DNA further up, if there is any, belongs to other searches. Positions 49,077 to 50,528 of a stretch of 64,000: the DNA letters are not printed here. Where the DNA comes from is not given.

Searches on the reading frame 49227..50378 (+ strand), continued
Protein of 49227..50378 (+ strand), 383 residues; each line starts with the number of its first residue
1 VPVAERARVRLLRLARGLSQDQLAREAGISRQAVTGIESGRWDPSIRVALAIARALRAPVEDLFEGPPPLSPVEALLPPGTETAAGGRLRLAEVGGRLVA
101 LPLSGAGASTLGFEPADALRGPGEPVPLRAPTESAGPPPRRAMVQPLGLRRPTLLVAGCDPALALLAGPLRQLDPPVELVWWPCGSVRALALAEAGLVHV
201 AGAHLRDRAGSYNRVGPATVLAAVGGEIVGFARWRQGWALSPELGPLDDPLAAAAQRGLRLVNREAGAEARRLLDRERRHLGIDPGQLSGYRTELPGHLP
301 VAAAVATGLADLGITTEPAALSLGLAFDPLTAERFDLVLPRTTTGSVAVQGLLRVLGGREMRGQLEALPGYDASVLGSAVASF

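Call 74: find_encoding_contigs(protein=P0178, flank=5000, max_places=2)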
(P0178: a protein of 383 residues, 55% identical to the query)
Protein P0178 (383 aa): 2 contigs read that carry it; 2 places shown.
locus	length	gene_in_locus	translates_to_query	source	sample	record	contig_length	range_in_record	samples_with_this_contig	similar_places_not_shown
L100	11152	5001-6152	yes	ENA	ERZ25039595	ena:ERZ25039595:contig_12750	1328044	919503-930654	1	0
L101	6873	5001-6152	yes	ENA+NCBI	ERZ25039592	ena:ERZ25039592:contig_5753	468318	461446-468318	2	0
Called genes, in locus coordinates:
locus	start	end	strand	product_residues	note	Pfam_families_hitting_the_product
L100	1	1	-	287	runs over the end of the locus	PF06053:DUF929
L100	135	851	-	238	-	PF07884:VKOR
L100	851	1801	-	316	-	PF06053:DUF929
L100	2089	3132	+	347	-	PF13531:SBP_bac_11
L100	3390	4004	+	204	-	PF00528:BPD_transp_1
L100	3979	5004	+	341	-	PF00005:ABC_tran, PF13304:AAA_21 (faint)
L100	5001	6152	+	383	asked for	PF12844:HTH_19 (weak), PF13560:HTH_31, PF01381:HTH_3, PF13443:HTH_26 (weak), PF12727:PBP_like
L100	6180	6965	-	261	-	PF01209:Ubie_methyltran (weak), PF13489:Methyltransf_23 (weak), PF13847:Methyltransf_31 (weak), PF08241:Methyltransf_11, PF08242:Methyltransf_12, PF13649:Methyltransf_25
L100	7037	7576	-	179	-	PF01161:PBP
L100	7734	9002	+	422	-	PF13360:PQQ_2 (faint)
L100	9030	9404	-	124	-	-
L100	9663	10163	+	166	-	-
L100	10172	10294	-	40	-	PF13350:Y_phosphatase3 (weak)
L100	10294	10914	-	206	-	PF13350:Y_phosphatase3, PF22784:PTP-SAK (faint)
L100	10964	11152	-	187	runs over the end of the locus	PF12867:DinB_2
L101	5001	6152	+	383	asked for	PF12844:HTH_19 (weak), PF13560:HTH_31, PF01381:HTH_3, PF13443:HTH_26 (weak), PF12727:PBP_like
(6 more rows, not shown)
